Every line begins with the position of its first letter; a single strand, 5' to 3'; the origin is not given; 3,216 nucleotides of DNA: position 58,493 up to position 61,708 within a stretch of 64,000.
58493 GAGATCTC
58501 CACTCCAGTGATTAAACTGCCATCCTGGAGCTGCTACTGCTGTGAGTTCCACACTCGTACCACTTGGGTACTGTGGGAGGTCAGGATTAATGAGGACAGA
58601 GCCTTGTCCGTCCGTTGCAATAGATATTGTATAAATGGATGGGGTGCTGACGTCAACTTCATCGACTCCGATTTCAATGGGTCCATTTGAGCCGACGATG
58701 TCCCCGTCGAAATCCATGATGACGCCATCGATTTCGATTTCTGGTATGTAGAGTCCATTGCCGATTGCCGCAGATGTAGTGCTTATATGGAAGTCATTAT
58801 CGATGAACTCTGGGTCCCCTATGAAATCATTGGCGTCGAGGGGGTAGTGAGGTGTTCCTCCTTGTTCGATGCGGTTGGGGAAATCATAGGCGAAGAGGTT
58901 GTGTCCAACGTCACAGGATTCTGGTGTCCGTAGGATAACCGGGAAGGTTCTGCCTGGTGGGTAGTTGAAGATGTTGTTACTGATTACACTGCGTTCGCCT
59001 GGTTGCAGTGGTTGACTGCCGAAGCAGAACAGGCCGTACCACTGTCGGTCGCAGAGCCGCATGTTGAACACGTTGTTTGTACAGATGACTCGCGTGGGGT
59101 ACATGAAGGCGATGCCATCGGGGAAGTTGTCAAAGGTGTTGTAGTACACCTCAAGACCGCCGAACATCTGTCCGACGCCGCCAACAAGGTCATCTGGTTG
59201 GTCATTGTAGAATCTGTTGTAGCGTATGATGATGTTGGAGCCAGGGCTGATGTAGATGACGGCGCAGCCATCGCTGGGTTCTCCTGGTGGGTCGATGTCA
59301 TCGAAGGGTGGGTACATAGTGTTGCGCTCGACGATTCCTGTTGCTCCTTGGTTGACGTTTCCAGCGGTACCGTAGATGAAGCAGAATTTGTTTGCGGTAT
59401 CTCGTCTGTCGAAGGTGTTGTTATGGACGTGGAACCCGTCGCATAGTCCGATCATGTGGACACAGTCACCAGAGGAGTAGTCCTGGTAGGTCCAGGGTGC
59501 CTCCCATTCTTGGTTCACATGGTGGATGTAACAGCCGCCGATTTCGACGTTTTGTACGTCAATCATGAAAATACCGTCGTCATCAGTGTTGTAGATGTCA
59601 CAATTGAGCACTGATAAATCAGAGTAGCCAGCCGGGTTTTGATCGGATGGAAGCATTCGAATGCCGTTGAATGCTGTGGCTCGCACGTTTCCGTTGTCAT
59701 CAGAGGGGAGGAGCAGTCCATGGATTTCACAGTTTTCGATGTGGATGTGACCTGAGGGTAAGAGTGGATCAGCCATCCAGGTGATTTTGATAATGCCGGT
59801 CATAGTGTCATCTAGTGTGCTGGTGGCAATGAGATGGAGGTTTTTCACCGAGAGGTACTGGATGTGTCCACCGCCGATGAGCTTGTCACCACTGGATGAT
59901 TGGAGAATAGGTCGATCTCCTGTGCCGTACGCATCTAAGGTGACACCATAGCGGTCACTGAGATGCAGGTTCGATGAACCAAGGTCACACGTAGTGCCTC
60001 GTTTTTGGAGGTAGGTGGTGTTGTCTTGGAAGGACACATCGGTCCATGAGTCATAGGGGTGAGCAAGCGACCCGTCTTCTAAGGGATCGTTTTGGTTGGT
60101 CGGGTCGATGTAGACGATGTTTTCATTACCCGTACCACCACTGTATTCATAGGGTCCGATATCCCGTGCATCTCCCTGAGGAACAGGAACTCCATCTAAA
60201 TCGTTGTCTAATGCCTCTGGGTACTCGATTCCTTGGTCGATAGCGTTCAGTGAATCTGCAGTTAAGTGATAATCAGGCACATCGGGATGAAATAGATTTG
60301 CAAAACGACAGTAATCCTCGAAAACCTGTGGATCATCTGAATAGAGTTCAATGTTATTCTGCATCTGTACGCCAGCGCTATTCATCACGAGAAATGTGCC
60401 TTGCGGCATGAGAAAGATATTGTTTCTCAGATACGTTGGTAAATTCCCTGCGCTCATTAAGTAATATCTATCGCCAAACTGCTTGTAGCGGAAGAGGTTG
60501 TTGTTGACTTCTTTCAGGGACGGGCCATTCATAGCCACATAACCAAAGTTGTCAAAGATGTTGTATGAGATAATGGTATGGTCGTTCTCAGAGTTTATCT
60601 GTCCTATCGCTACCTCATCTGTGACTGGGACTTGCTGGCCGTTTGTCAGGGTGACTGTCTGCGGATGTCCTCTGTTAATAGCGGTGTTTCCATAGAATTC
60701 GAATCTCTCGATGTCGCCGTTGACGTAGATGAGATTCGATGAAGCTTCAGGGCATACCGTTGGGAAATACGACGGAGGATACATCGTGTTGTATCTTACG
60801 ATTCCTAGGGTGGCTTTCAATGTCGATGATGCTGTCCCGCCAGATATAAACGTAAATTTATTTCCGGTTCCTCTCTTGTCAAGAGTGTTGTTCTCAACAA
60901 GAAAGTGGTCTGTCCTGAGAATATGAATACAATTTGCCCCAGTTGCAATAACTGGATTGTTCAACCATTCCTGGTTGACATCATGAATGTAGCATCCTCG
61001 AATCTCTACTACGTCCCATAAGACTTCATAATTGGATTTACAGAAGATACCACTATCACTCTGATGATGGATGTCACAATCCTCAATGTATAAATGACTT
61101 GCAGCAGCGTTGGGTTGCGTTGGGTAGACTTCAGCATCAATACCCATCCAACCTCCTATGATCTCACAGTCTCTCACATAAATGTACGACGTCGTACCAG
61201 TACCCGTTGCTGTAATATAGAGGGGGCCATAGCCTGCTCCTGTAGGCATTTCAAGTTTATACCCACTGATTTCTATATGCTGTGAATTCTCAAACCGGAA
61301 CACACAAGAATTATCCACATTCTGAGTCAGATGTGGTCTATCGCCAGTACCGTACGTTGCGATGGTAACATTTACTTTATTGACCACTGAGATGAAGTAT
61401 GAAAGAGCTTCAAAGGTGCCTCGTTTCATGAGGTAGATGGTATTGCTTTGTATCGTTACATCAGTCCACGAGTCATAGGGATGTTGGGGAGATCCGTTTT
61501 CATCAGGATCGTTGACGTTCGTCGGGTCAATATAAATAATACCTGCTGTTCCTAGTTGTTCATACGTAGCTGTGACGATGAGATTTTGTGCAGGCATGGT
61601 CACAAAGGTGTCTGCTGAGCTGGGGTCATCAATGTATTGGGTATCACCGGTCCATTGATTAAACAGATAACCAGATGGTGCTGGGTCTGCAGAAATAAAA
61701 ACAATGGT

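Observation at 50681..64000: Giant modular surface protein (more than 4,400 aa, 5' end outside the window) built from LamG, four beta-helix modules, about 25 Ig-like repeats, PKD domains and a C-terminal TM anchor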

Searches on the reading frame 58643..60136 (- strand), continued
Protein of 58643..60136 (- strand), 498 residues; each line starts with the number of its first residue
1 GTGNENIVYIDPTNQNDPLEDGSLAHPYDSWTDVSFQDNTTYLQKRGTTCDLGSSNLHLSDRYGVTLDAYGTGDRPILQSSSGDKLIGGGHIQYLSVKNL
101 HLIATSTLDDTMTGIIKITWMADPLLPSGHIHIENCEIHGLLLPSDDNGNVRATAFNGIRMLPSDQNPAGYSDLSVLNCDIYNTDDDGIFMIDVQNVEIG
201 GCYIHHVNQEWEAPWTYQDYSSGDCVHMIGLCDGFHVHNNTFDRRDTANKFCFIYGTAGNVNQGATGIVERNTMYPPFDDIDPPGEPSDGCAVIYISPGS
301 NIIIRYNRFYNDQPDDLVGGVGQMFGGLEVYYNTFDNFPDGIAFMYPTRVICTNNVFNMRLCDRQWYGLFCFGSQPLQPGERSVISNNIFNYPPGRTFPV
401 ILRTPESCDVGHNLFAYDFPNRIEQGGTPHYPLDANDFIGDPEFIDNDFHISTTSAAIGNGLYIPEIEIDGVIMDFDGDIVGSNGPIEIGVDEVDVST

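Call 87: search_solved_structures(query=A2, max_evalue=0.001, show_alignments=3)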
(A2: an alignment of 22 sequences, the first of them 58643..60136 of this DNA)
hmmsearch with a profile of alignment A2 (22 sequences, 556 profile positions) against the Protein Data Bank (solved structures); distinct sequences matched with E-value up to 0.001: 4.
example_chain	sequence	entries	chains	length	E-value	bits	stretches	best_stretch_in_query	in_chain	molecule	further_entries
9rx2_A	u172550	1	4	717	3.8e-12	48.9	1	262-432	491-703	Parallel beta-helix repeat protein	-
6kqs_A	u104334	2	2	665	1.9e-08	36.8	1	30-203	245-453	lacto-N-biosidase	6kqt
7v6i_A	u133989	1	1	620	8.4e-08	34.6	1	265-461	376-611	Lacto-N-biosidase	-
7o0y_A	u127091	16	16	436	0.00086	21.4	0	262-353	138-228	Probable ABC transporter binding protein NosD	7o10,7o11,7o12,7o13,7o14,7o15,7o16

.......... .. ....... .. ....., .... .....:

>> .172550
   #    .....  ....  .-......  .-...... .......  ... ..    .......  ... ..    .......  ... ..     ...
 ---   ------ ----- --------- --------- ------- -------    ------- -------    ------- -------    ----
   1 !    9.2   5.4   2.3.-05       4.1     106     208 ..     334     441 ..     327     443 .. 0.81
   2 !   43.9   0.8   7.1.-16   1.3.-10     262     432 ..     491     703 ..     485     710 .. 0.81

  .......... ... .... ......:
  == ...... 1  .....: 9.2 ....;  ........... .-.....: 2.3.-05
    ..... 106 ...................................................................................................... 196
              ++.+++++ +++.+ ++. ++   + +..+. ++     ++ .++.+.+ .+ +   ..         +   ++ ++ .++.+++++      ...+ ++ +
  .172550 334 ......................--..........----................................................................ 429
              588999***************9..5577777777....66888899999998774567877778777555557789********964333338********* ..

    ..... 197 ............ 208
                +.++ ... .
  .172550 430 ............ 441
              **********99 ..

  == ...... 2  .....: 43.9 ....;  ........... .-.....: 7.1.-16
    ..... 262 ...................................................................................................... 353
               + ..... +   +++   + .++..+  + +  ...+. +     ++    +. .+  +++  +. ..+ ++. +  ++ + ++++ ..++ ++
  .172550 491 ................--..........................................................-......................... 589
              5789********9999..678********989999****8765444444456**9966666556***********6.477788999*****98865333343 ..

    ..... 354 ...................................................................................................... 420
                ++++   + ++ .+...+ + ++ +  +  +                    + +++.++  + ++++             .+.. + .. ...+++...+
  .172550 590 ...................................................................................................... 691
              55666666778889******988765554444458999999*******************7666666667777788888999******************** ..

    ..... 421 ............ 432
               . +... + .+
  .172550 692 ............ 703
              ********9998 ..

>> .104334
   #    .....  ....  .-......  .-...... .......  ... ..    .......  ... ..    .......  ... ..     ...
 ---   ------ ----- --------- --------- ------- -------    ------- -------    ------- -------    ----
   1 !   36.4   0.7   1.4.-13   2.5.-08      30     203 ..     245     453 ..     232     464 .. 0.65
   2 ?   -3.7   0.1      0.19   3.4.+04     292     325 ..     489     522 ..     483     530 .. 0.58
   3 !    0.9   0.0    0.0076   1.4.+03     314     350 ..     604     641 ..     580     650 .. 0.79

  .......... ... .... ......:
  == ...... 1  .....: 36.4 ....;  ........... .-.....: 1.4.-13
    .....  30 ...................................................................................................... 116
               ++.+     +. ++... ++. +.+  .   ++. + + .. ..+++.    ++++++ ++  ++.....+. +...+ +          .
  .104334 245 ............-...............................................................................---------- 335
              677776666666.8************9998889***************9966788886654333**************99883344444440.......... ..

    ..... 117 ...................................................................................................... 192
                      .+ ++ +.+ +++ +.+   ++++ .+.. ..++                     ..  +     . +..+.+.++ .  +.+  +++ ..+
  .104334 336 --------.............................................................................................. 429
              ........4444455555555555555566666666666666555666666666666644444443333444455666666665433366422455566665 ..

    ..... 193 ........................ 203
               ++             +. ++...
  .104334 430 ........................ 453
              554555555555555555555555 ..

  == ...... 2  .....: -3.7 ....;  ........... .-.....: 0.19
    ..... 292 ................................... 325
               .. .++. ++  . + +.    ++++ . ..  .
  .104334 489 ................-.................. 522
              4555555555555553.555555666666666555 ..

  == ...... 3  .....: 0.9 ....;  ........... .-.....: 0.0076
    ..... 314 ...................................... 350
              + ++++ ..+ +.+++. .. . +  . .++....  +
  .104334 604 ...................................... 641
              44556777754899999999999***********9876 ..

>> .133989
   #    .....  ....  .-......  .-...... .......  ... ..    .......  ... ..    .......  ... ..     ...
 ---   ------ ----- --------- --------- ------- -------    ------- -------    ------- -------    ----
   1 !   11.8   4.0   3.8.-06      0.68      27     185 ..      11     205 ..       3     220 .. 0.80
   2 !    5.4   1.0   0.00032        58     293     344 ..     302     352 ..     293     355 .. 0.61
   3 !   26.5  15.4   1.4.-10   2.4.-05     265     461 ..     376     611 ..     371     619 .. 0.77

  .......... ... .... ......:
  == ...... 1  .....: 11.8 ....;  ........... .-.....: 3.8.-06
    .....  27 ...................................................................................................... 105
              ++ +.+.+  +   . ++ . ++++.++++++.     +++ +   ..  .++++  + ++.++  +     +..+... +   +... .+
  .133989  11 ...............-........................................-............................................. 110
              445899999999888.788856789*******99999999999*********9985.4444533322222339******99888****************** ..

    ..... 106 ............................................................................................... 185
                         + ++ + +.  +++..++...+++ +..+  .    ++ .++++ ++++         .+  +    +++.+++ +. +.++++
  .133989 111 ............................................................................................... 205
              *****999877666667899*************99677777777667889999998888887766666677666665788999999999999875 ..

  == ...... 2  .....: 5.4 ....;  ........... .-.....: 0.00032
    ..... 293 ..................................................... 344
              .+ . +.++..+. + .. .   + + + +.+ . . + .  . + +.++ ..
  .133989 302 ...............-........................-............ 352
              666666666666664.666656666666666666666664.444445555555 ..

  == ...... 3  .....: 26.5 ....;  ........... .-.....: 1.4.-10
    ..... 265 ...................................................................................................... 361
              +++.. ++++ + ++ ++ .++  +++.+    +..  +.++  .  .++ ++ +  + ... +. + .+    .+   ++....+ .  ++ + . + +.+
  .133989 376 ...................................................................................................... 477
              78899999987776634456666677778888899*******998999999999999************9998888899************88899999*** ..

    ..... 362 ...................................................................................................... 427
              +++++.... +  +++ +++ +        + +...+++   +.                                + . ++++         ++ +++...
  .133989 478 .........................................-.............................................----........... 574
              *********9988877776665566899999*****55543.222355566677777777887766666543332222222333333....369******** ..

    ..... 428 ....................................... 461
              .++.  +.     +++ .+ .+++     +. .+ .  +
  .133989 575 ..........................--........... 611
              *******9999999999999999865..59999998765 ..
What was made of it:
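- On GH136 glycoside hydrolase: The HMMER alignments cover 245-453 and short pieces at 489-522 and 604-641 of 6kqs, in ambiguous coil register (call 87).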

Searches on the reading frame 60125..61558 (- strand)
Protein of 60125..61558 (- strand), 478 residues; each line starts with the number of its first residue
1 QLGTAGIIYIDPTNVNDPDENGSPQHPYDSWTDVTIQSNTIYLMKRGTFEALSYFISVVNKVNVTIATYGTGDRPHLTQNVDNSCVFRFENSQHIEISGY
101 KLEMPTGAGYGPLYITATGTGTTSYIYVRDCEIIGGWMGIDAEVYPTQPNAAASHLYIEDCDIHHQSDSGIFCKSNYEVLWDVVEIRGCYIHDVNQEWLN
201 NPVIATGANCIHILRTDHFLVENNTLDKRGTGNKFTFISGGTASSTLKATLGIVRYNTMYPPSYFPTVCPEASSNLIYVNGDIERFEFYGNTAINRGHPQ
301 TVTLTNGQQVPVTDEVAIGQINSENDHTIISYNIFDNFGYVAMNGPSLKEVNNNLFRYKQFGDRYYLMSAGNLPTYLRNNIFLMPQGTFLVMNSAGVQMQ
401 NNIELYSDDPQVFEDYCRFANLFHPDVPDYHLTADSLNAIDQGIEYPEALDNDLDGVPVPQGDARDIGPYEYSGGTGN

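Call 21: find_related_loci(query=A1, collection=genome_contigs, flank=10000)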
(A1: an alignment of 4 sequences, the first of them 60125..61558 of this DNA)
Query A1 (478 aa) in genome_contigs; peptide patterns used: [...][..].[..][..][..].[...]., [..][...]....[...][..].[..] (x = any residue, [..] = any of these).
111 stretches matched a pattern; 22 encode a relative of the query (tblastn E <= 1e-3); 21 distinct loci.
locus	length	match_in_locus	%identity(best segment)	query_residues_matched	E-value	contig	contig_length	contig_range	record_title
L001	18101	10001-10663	33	2-239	6e-32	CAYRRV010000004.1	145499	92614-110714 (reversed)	MAG TPA_asm: uncultured Bacteroidales bacterium isolate SRP252850_co1_125 genome assembly, contig: NODE_50_length_145499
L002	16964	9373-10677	27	8-478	1e-28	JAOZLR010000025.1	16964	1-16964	MAG: Bacteroidales bacterium isolate GMC10.metabat2.87 NODE_2032_length_16964_cov_30.716423, whole genome shotgun sequen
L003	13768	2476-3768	27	7-476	3e-28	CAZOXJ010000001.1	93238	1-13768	MAG TPA_asm: uncultured Lentimicrobiaceae bacterium isolate SRP272421_co1_58 genome assembly, contig: NODE_253_length_93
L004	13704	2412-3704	27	7-476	2e-27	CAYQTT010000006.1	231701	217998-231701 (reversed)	MAG TPA_asm: uncultured Lentimicrobiaceae bacterium isolate SRP302447_co1_787 genome assembly, contig: NODE_189_length_2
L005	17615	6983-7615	31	8-238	3e-27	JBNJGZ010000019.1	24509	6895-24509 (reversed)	MAG: Bacteroidota bacterium isolate Y22_30dBSd2.bin.61 NODE_940_length_24509_cov_18.029291, whole genome shotgun sequenc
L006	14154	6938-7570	31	8-238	3e-27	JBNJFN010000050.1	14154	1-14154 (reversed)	MAG: Bacteroidota bacterium isolate Y22_60dBSe2.bin.74 NODE_5047_length_14154_cov_13.367841, whole genome shotgun sequen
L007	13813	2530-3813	27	8-471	2e-24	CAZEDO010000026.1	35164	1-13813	MAG TPA_asm: uncultured Lentimicrobiaceae bacterium isolate SRP284006_co1_131 genome assembly, contig: NODE_1757_length_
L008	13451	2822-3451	32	7-233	5e-23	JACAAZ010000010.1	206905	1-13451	MAG: Bacteroidetes bacterium isolate Cfx3-02 MAG02_10, whole genome shotgun sequence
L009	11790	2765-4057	27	7-476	3e-22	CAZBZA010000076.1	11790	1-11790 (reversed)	MAG TPA_asm: uncultured Lentimicrobiaceae bacterium isolate binchicken_co309_46 genome assembly, contig: NODE_3552_lengt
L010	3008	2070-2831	28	1-281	8e-22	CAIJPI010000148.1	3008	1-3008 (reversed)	MAG: uncultured Bacteroidales bacterium isolate Ja1-D5_bin-349 genome assembly, contig: bin-349:148/354, whole genome sh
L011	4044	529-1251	31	8-256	2e-20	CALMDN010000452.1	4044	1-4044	MAG TPA_asm: uncultured Bacteroidales bacterium isolate SRR8868559_bin.18_CONCOCT_v1.1_MAG genome assembly, contig: ERZ1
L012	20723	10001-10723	29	8-256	3e-18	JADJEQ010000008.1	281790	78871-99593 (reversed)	MAG: Bacteroidales bacterium isolate Bjer_18-Q3-R1-45_BAT3C.220 tig00005077-10-2814080, whole genome shotgun sequence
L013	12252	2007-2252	46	9-92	6e-15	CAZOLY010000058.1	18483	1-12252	MAG TPA_asm: uncultured Bacteroidales bacterium isolate SRP214966_co4_484 genome assembly, contig: NODE_2551_length_1848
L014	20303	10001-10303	38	2-105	2e-14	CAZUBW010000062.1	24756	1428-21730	MAG TPA_asm: uncultured Bacteroidales bacterium isolate SRP294416_co1_234 genome assembly, contig: NODE_3753_length_2475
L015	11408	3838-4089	41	7-92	3e-13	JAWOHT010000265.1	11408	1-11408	MAG: Bacteroidales bacterium isolate CWP5-1.bin.146 k191_529500, whole genome shotgun sequence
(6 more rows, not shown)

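Call 29: search_protein_families(library=pfam, proteins=[window:60125-61558:-, L001:9950-11566:+, L005:6911-8803:+], max_evalue=0.1)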
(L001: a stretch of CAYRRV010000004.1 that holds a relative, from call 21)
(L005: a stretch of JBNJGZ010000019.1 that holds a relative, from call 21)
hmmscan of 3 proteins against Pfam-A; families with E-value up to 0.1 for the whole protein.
window:60125-61558:- (478 aa): 1 family
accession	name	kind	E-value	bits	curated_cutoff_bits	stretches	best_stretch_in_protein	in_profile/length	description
PF13229.12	Beta_helix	-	2.5e-08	34.1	25.9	2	125-231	10-92/158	Right handed beta helix region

L001:9950-11566:+ (539 aa): 2 families
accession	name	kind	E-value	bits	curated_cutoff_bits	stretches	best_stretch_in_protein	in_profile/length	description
PF13229.12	Beta_helix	-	6e-11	42.7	25.9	2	102-229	25-138/158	Right handed beta helix region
PF18962.6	Por_Secre_tail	-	0.0068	17.1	27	1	465-531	3-70/75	Secretion system C-terminal sorting domain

L005:6911-8803:+ (631 aa): 6 families
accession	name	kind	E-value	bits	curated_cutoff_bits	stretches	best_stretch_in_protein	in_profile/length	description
PF18962.6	Por_Secre_tail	-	6e-12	46.1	27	1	551-629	1-75/75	Secretion system C-terminal sorting domain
PF22352.2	K319L-like_PKD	-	2.4e-09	37.5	27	1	449-530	1-83/84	K319L-like, PKD domain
PF18911.6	PKD_4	-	9.8e-07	29.2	27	1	442-481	1-40/85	PKD domain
PF17963.7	Big_9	-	7.4e-06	27.2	23.6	1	442-530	1-89/89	Bacterial Ig domain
PF21027.3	Sde0182_C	-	0.00059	20.8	27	1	460-518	1-68/83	Cellulose-binding protein Sde0182, C-terminal domain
PF02010.21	REJ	-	0.00079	18.6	25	1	448-533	89-200/452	REJ domain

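Call 30: find_homologous_proteins(query=A1, max_evalue=0.00001)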
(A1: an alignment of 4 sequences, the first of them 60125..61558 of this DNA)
Query A1 (4 sequences) (478 aa, profile of the alignment): 25 proteins with E <= 0.00001 among 6086 candidates.
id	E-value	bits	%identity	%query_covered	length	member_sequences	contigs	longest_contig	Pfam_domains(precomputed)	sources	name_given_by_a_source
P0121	8.1e-93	330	45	98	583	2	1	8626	PF18962.8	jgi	-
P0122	4.0e-82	295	39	99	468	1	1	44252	PF13229.13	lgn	-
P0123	1.6e-81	293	27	97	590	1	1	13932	PF13229.13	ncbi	-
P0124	2.7e-74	269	30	98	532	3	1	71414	PF13229.13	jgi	jgi:hypothetical protein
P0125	2.3e-71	259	30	98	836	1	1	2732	PF00801.27,PF23592.1,PF18962.8,PF00028.24,PF18911.7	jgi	jgi:PKD repeat protein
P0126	4.1e-68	249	37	97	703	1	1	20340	-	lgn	-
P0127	3.7e-67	245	26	97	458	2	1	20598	PF13229.13,PF05048.20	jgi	-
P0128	4.8e-67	245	32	52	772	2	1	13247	-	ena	-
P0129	1.2e-66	244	31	52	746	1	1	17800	PF13229.13,PF22352.3,PF00801.27,PF17957.8,PF19743.6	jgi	jgi:hypothetical protein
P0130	2.5e-63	233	26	98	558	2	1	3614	PF13229.13,PF17957.8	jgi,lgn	jgi:hypothetical protein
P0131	2.0e-59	220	30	53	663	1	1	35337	PF07495.20,PF17957.8,PF19077.7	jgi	jgi:hypothetical protein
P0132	5.7e-57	212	25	97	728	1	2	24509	PF21027.4,PF22352.3,PF17963.8,PF18962.8,PF02010.22,PF18911.7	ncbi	ncbi:MAG: PKD domain-containing protein [Bacteroidota bacterium]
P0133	3.2e-55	206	27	54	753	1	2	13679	PF13229.13,PF13385.14,PF05048.20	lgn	-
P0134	1.4e-45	174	43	67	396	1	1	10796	PF13229.13,PF18962.8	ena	-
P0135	6.0e-35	139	39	18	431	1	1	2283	PF13229.13,PF18962.8,PF05048.20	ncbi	ncbi:MAG: T9SS C-terminal target domain-containing protein, partial [Alphaproteobacteria bacterium]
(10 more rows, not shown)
